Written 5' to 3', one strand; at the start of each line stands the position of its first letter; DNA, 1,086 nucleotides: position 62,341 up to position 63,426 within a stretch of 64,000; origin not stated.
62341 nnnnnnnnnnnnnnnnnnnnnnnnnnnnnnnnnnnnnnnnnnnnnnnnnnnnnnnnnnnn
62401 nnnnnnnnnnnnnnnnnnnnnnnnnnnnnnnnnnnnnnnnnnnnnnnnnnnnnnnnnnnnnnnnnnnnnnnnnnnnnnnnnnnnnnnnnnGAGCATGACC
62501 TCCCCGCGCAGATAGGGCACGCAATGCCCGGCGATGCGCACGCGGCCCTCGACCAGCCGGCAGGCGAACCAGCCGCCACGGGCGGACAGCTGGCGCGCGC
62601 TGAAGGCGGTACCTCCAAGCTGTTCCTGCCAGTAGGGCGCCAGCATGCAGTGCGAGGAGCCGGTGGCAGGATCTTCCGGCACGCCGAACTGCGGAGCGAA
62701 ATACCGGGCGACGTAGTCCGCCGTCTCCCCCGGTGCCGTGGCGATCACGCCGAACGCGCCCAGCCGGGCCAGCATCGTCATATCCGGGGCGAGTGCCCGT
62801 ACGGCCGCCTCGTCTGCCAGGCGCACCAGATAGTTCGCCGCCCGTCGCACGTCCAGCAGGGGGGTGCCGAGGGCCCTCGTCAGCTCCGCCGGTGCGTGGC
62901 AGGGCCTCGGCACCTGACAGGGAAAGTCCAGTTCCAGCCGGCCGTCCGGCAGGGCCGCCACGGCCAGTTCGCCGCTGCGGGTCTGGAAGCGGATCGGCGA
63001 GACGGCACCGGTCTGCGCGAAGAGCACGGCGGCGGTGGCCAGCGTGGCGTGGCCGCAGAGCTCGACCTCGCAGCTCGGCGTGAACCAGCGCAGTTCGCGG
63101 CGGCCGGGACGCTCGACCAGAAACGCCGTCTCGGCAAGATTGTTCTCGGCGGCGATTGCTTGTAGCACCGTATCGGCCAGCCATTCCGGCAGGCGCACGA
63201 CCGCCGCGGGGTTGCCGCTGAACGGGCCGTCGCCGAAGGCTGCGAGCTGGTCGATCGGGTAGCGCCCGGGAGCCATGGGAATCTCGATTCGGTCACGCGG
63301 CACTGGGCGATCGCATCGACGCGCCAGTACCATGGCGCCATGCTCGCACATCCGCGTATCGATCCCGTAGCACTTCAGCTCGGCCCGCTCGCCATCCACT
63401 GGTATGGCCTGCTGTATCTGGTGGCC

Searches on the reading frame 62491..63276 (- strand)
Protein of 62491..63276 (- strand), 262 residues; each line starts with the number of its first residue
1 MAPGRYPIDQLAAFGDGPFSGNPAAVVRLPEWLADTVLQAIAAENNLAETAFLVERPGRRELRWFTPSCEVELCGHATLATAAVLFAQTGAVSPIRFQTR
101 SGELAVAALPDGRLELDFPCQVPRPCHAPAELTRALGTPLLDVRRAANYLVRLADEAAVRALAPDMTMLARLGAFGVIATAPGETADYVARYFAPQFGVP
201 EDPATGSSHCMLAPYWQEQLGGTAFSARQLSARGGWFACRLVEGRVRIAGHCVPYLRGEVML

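Call 12: find_homologous_proteins(query=window:62491-63276:-)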
Query window:62491-63276:- (262 aa): 8000 proteins with E <= 0.001 among 8000 candidates; the best 120 are listed.
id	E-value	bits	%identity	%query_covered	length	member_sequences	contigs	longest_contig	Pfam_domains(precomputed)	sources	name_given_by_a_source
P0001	4.0e-171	586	100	100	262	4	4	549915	PF02567.22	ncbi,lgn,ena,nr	ncbi:MAG TPA: PhzF family phenazine biosynthesis protein [Gammaproteobacteria bacterium]|nr:PhzF fam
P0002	8.1e-149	512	88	100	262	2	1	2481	PF02567.22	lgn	-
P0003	2.6e-145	501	87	100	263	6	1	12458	PF02567.22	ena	-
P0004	2.3e-92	327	-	-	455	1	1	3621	PF02567.22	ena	-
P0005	6.0e-83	297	56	97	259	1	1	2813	PF02567.22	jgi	jgi:PhzF family phenazine biosynthesis protein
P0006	2.9e-81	291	55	98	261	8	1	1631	PF02567.22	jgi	-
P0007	1.4e-80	289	54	98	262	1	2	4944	PF02567.22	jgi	jgi:PhzF family phenazine biosynthesis protein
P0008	1.9e-80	288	56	97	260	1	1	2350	PF02567.22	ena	-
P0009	2.8e-80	288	55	98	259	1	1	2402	PF02567.22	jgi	jgi:PhzF family phenazine biosynthesis protein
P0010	2.9e-80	288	55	98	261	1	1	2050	PF02567.22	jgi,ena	jgi:predicted PhzF superfamily epimerase YddE/YHI9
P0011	7.1e-80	286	54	98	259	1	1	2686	PF02567.22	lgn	-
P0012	8.2e-80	286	56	98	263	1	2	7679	PF02567.22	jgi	jgi:PhzF family phenazine biosynthesis protein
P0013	1.2e-79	286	56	98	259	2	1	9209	PF02567.22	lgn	-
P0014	1.3e-79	286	55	98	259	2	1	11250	PF02567.22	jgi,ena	jgi:PhzF family phenazine biosynthesis protein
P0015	1.3e-79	286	55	98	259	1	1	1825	PF02567.22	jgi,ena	jgi:PhzF family phenazine biosynthesis protein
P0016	1.8e-79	285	56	98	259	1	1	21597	PF02567.22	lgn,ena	-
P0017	1.9e-79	285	55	97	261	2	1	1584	PF02567.22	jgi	jgi:PhzF family phenazine biosynthesis protein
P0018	2.1e-79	285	53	98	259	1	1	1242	PF02567.22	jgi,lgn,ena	jgi:PhzF family phenazine biosynthesis protein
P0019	2.4e-79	285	54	98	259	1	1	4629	PF02567.22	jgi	jgi:PhzF family phenazine biosynthesis protein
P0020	2.4e-79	285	53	99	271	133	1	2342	PF02567.22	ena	-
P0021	4.7e-79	284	54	98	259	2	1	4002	PF02567.22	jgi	jgi:PhzF family phenazine biosynthesis protein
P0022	5.5e-79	284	57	98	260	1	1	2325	PF02567.22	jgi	jgi:predicted PhzF superfamily epimerase YddE/YHI9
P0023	2.1e-78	282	58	98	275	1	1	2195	PF02567.22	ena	-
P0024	2.3e-78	281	54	98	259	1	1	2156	PF02567.22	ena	-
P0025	2.6e-78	281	53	98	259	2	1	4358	PF02567.22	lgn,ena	-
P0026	2.6e-78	281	54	98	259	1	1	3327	PF02567.22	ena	-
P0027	3.7e-78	281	56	98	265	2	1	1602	PF02567.22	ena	-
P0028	3.8e-78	281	54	98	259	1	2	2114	PF02567.22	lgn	-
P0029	4.1e-78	281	55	98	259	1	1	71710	PF02567.22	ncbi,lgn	ncbi:MAG: PhzF family phenazine biosynthesis protein [Bryobacteraceae bacterium]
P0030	4.4e-78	281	54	98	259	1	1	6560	PF02567.22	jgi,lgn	jgi:PhzF family phenazine biosynthesis protein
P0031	4.9e-78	280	54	98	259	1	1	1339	PF02567.22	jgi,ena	jgi:predicted PhzF superfamily epimerase YddE/YHI9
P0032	5.3e-78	280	54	97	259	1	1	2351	PF02567.22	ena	-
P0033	5.5e-78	280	54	97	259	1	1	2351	PF02567.22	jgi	jgi:predicted PhzF superfamily epimerase YddE/YHI9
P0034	7.6e-78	280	54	98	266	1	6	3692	PF02567.22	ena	-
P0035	8.1e-78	280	55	97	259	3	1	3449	PF02567.22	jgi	jgi:predicted PhzF superfamily epimerase YddE/YHI9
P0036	8.2e-78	280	54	98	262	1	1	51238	PF02567.22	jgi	jgi:PhzF family phenazine biosynthesis protein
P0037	8.7e-78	280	56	97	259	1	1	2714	PF02567.22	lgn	-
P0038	1.2e-77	279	56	98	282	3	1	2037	PF02567.22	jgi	-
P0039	2.0e-77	278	54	98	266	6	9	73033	PF02567.22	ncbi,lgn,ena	-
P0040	2.7e-77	278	53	98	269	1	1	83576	PF02567.22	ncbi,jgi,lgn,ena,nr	ncbi:MAG TPA: PhzF family phenazine biosynthesis protein [Candidatus Sulfopaludibacter sp.]|nr:PhzF 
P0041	2.7e-77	278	54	98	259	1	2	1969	PF02567.22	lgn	-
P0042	3.3e-77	278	55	97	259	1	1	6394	PF02567.22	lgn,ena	-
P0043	3.7e-77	278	54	98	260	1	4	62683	PF02567.22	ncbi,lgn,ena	-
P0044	4.0e-77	277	54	98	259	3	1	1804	PF02567.22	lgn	-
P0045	4.1e-77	277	53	98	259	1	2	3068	PF02567.22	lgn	-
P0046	4.5e-77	277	53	98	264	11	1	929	PF02567.22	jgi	-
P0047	4.6e-77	277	53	98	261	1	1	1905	PF02567.22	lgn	-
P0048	4.8e-77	277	54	97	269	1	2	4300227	PF02567.22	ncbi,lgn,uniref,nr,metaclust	ncbi:PhzF family phenazine biosynthesis protein [Simiduia agarivorans]|uniref:PhzF family phenazine 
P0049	6.4e-77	277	56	98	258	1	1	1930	PF02567.22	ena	-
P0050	6.6e-77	277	56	98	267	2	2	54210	PF02567.22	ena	-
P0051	6.8e-77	277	56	98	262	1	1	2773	PF02567.22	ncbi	-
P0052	7.1e-77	277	55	97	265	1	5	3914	PF02567.22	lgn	-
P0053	7.9e-77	276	54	98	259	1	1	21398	PF02567.22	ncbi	ncbi:MAG: PhzF family phenazine biosynthesis protein [Bryobacteraceae bacterium]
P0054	8.7e-77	276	56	98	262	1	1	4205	PF02567.22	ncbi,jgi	-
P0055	9.9e-77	276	54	93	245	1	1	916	PF02567.22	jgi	jgi:PhzF family phenazine biosynthesis protein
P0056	1.0e-76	276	54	98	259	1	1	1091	PF02567.22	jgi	jgi:PhzF family phenazine biosynthesis protein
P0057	1.1e-76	276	55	98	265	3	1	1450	PF02567.22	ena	-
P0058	1.1e-76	276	54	97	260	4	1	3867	PF02567.22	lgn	-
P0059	1.1e-76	276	55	98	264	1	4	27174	PF02567.22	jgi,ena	jgi:PhzF family phenazine biosynthesis protein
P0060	1.1e-76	276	53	98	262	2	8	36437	PF02567.22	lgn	-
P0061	1.2e-76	276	55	98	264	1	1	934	PF02567.22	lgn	-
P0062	1.3e-76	276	54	96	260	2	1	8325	PF02567.22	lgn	-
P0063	1.3e-76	276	53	98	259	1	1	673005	PF02567.22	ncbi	-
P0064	1.8e-76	275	54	100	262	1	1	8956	PF02567.22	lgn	-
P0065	2.0e-76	275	53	98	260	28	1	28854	PF02567.22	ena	-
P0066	2.1e-76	275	54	98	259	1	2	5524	PF02567.22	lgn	-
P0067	3.1e-76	275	53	98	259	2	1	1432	PF02567.22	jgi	jgi:PhzF family phenazine biosynthesis protein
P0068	3.5e-76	274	53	98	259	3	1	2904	PF02567.22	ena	-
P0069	3.6e-76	274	54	98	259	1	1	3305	PF02567.22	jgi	jgi:PhzF family phenazine biosynthesis protein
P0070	4.3e-76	274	57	98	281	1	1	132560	PF02567.22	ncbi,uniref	ncbi:hypothetical protein PC39_10907 [Salinisphaera sp. PC39]|uniref:PhzF family phenazine biosynthe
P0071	5.1e-76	274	53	98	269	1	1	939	PF02567.22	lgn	-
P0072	5.8e-76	274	53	97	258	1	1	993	PF02567.22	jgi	jgi:PhzF family phenazine biosynthesis protein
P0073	5.9e-76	274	56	98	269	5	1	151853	PF02567.22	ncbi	ncbi:MAG: PhzF family phenazine biosynthesis protein [Verrucomicrobiota bacterium]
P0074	5.9e-76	274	54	98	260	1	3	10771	PF02567.22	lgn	-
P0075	6.2e-76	274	52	98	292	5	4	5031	PF02567.22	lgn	-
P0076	6.8e-76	273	55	98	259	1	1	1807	PF02567.22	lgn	-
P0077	6.9e-76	273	55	97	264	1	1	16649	PF02567.22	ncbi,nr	ncbi:MAG: PhzF family phenazine biosynthesis protein [Deltaproteobacteria bacterium]|nr:PhzF family 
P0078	7.4e-76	273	53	98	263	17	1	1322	PF02567.22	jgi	-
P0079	8.4e-76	273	53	98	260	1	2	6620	PF02567.22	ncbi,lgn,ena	-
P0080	9.6e-76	273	53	98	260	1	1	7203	PF02567.22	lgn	-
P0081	1.0e-75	273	53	98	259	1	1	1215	PF02567.22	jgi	jgi:PhzF family phenazine biosynthesis protein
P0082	1.1e-75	273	52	98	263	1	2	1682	PF02567.22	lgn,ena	-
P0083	1.1e-75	273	53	98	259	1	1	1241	PF02567.22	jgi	jgi:PhzF family phenazine biosynthesis protein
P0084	1.1e-75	273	52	98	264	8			PF02567.22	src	-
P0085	1.1e-75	273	55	98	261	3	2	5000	PF02567.22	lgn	-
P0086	1.2e-75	273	51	98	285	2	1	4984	PF02567.22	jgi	jgi:PhzF family phenazine biosynthesis protein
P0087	1.2e-75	273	53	97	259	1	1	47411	PF02567.22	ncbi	-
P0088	1.2e-75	273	52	98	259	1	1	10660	PF02567.22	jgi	jgi:predicted PhzF superfamily epimerase YddE/YHI9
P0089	1.3e-75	272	54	98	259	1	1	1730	PF02567.22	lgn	-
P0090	1.3e-75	272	57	97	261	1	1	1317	PF02567.22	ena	-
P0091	1.5e-75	272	53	97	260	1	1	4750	PF02567.22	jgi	jgi:PhzF family phenazine biosynthesis protein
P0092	1.5e-75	272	53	98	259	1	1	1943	PF02567.22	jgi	jgi:predicted PhzF superfamily epimerase YddE/YHI9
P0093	1.6e-75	272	54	98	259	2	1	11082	PF02567.22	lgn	-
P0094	1.6e-75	272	55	96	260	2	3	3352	PF02567.22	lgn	-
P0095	1.7e-75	272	56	98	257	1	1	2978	PF02567.22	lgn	-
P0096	1.8e-75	272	54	98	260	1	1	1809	PF02567.22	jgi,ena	jgi:PhzF family phenazine biosynthesis protein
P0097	2.1e-75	272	53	98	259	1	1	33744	PF02567.22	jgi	jgi:PhzF family phenazine biosynthesis protein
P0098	2.3e-75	272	54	98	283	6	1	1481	PF02567.22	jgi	-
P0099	2.3e-75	272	54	97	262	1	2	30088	PF02567.22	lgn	-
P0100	2.6e-75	271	54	97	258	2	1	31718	PF02567.22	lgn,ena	-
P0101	2.6e-75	271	54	97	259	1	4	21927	PF02567.22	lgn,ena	-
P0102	2.8e-75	271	54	96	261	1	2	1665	PF02567.22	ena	-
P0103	2.8e-75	271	55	98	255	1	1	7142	PF02567.22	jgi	jgi:predicted PhzF superfamily epimerase YddE/YHI9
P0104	3.1e-75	271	54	98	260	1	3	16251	PF02567.22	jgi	jgi:PhzF family phenazine biosynthesis protein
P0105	3.2e-75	271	54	98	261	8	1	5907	PF02567.22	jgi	jgi:PhzF family phenazine biosynthesis protein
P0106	3.2e-75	271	53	98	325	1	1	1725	PF02567.22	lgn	-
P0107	3.3e-75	271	53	98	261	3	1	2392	PF02567.22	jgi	-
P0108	3.3e-75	271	52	98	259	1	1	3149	PF02567.22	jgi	jgi:predicted PhzF superfamily epimerase YddE/YHI9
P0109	3.4e-75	271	53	98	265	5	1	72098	PF02567.22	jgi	jgi:PhzF family phenazine biosynthesis protein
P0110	3.5e-75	271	54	98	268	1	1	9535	PF02567.22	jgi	jgi:PhzF family phenazine biosynthesis protein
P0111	3.5e-75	271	54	97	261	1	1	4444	PF02567.22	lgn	-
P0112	3.7e-75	271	54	96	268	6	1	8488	PF02567.22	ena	-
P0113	4.4e-75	271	54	97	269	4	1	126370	PF02567.22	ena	-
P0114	5.0e-75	271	50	98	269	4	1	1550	PF02567.22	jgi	jgi:PhzF family phenazine biosynthesis protein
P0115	5.2e-75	270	55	98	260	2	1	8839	PF02567.22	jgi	jgi:PhzF family phenazine biosynthesis protein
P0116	5.3e-75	270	54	98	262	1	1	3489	PF02567.22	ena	-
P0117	5.4e-75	270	55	98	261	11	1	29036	PF02567.22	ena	-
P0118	5.8e-75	270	53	98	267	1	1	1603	PF02567.22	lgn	-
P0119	5.8e-75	270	51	98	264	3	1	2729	PF02567.22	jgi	-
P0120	5.8e-75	270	52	97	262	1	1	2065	PF02567.22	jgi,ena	jgi:PhzF family phenazine biosynthesis protein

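Call 16: find_encoding_contigs(protein=P0003, flank=4000, max_places=4)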
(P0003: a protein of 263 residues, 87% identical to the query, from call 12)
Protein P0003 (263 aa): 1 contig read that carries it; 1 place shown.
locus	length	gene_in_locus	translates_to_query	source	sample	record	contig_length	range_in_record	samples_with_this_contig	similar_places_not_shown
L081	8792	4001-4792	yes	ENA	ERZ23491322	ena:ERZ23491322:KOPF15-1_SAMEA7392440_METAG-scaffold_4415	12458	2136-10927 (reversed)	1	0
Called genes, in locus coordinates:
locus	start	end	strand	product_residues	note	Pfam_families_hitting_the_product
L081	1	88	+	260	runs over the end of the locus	PF00398:RrnaAD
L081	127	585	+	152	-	PF00582:Usp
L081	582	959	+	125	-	PF04379:DUF525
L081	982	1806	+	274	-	PF00149:Metallophos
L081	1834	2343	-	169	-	PF00186:DHFR_1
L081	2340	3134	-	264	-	PF00303:Thymidylat_synt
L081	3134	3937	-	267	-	PF01790:LGT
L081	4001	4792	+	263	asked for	PF02567:PhzC-PhzF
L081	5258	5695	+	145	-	PF02580:Tyr_Deacylase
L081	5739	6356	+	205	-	PF00475:IGPD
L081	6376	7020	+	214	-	PF00117:GATase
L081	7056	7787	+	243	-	PF00977:His_biosynth, PF01207:Dus (faint)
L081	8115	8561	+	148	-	PF00977:His_biosynth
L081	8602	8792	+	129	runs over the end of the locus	PF01502:PRA-CH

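Call 17: find_encoding_contigs(protein=P0002, flank=4000, max_places=4)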
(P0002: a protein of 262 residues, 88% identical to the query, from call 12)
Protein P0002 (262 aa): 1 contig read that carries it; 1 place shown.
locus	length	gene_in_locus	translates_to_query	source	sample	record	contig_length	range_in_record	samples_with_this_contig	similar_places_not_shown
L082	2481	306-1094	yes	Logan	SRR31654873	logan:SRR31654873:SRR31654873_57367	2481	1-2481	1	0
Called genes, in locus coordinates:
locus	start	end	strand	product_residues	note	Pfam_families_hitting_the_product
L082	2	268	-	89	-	?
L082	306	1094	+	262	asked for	PF02567:PhzC-PhzF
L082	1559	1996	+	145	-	PF02580:Tyr_Deacylase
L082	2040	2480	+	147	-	?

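Call 24: find_encoding_contigs(protein=P0004, flank=4000, max_places=4)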
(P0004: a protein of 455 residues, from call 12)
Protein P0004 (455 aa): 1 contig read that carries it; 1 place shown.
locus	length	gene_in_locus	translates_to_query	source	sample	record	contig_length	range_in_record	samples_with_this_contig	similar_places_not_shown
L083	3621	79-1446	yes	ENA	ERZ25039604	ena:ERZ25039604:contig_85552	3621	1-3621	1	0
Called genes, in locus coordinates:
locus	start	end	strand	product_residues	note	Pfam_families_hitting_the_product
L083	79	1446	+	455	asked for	PF02567:PhzC-PhzF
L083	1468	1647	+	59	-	PF02567:PhzC-PhzF (weak)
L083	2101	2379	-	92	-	-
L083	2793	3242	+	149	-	PF01575:MaoC_dehydratas, PF13452:FAS1_DH_region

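Call 53: search_protein_families(library=pfam, proteins=[window:62491-63276:-], max_evalue=0.01)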
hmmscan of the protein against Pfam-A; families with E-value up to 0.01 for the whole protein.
window:62491-63276:- (262 aa): 1 family
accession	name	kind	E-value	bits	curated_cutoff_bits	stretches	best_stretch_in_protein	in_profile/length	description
PF02567.21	PhzC-PhzF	-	5.5e-50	170.9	27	1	12-255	2-278/281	Phenazine biosynthesis-like protein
